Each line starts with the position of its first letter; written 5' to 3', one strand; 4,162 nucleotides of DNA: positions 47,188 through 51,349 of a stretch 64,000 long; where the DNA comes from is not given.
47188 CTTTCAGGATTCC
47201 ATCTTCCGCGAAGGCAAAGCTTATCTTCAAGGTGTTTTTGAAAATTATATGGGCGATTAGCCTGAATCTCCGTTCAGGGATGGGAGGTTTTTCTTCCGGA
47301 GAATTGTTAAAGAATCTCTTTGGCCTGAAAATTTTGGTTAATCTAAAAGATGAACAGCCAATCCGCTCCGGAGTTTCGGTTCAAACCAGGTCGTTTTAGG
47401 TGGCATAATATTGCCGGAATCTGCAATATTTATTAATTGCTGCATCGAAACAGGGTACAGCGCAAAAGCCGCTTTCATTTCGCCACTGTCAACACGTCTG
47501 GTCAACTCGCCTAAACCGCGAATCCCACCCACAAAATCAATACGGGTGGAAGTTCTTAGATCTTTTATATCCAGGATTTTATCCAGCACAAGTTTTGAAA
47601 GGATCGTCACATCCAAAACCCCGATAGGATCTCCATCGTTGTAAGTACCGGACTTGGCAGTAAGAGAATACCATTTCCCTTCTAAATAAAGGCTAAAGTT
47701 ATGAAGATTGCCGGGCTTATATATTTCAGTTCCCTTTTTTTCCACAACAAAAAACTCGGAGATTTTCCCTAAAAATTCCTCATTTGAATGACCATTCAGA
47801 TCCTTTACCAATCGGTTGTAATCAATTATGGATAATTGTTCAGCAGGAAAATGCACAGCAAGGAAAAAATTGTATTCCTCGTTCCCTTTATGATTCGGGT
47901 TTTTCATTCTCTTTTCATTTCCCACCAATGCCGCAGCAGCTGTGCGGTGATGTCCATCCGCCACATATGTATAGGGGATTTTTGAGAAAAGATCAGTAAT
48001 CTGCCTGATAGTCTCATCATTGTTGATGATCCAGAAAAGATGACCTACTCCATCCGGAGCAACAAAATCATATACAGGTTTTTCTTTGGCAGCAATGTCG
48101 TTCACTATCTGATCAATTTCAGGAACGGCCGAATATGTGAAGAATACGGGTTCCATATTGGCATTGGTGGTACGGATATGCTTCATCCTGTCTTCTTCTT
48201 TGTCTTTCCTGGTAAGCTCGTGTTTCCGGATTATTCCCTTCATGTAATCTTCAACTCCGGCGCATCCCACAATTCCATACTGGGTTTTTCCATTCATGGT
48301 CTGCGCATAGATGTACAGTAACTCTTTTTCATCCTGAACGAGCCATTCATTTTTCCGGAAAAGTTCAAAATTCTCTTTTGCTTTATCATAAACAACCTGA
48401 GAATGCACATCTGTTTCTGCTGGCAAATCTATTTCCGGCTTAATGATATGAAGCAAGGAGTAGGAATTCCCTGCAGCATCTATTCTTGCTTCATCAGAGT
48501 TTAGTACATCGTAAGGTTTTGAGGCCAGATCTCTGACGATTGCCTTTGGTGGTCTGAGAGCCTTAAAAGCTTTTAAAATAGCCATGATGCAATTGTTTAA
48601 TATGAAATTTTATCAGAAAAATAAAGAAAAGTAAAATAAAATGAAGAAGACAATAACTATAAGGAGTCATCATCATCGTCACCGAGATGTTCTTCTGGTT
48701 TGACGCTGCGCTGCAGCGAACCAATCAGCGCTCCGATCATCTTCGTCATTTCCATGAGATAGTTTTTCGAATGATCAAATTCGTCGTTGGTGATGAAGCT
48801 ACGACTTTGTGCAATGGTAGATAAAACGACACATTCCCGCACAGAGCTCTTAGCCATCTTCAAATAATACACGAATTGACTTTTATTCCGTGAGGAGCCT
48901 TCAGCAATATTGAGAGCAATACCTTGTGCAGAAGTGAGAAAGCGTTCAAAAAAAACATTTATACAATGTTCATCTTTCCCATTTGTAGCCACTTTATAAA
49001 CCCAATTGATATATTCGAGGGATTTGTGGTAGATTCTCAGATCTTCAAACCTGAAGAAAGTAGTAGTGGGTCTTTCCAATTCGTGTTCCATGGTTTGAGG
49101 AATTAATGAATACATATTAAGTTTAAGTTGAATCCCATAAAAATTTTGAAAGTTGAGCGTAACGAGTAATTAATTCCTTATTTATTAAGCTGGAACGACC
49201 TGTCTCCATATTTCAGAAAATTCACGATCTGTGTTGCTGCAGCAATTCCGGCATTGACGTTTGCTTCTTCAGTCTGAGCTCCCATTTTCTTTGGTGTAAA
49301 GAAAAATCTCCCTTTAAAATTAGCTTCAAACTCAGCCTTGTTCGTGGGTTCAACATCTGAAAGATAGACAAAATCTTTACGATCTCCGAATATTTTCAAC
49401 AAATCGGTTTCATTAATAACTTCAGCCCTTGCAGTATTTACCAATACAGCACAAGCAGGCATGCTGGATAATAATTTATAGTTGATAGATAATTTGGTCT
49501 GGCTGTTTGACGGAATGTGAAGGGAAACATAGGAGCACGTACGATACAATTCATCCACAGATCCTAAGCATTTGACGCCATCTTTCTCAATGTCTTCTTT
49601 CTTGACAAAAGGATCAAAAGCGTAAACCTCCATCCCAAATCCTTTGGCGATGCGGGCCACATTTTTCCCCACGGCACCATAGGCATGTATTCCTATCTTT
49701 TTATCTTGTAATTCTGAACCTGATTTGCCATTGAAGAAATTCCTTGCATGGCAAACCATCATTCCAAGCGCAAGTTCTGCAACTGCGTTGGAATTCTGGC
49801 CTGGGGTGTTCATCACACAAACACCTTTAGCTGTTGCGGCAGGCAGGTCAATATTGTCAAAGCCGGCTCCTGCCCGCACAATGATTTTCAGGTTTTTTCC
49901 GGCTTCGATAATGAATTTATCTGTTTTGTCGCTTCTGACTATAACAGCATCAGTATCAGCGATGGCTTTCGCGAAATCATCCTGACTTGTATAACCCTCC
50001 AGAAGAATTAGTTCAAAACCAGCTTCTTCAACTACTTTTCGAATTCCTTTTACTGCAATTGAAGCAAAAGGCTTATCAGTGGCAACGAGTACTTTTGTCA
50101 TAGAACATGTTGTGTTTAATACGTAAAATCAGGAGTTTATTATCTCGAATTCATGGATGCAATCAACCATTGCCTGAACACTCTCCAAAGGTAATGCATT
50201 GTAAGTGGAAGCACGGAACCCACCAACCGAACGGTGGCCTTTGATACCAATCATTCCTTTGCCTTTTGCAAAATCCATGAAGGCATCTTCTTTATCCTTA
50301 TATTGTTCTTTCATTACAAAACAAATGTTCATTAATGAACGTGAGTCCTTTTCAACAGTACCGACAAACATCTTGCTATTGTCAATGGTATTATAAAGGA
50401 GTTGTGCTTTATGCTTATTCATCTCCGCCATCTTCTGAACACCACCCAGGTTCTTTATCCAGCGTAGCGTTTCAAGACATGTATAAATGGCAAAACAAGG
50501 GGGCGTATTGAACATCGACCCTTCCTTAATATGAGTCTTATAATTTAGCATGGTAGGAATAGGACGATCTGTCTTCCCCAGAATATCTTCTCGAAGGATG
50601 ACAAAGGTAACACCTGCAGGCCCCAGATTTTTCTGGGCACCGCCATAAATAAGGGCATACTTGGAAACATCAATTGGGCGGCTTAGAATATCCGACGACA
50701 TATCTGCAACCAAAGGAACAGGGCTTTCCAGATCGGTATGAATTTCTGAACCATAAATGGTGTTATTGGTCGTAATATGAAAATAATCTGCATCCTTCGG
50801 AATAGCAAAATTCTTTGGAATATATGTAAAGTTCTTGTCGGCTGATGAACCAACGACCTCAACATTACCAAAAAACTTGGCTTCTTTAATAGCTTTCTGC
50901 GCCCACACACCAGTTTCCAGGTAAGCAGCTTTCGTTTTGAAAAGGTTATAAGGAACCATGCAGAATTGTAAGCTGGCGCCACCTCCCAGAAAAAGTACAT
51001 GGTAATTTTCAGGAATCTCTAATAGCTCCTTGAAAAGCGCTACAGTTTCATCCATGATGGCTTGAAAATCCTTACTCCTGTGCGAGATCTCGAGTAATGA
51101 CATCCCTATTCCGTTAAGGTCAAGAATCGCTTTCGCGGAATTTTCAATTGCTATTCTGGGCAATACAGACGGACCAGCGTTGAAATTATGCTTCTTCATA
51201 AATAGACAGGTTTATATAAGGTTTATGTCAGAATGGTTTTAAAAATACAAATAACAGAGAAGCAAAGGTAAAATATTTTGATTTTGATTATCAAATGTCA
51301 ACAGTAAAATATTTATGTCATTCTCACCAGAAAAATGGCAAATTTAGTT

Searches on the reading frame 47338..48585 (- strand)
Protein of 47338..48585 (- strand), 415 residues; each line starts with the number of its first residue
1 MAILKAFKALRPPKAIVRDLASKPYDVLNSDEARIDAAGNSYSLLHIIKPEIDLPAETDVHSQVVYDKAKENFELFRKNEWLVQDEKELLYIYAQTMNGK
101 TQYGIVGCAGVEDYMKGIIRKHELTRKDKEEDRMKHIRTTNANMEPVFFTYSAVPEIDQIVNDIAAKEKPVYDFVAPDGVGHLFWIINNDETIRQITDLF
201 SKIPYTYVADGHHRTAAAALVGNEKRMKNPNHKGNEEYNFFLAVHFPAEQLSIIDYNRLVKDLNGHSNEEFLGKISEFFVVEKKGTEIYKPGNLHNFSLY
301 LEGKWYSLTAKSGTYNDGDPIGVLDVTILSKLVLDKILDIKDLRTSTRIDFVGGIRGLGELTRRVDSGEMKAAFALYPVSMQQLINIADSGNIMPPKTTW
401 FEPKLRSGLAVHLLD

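Call 53: search_protein_families(library=pfam, proteins=[window:47338-48585:-], max_evalue=0.0001)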
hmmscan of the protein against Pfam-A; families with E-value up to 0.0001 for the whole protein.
window:47338-48585:- (415 aa): 1 family
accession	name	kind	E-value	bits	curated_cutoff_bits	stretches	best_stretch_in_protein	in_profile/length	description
PF06245.16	DUF1015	-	1.7e-111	372.7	25.8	1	4-327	1-325/325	Protein of unknown function (DUF1015)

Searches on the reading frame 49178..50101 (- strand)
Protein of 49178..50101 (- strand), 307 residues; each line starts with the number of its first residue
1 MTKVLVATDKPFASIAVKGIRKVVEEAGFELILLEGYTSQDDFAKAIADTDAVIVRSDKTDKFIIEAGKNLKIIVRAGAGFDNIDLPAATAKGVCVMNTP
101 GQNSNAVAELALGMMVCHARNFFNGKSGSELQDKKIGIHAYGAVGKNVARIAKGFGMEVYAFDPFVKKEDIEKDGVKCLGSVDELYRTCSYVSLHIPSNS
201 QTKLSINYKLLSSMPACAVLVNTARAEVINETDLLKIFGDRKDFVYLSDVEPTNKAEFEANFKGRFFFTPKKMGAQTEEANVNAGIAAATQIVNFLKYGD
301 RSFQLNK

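Call 53: search_protein_families(library=pfam, proteins=[window:49178-50101:-], max_evalue=0.0001)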
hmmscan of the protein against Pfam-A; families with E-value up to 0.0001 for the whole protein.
window:49178-50101:- (307 aa): 2 families
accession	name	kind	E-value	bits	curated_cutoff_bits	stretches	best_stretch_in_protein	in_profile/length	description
PF02826.25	2-Hacid_dh_C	-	8.9e-32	110.3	25.1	1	124-254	27-157/178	D-isomer specific 2-hydroxyacid dehydrogenase, NAD binding domain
PF00389.36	2-Hacid_dh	-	2e-27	96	24.6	1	24-299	15-127/134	D-isomer specific 2-hydroxyacid dehydrogenase, catalytic domain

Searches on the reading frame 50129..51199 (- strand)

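Call 53: search_protein_families(library=pfam, proteins=[window:50129-51199:-], max_evalue=0.0001)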
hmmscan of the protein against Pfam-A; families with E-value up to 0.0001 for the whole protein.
window:50129-51199:- (356 aa): 1 family
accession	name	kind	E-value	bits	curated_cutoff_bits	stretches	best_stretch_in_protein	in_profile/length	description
PF00266.25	Aminotran_5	-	6.9e-34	117.9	21.5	1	5-342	3-369/371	Aminotransferase class-V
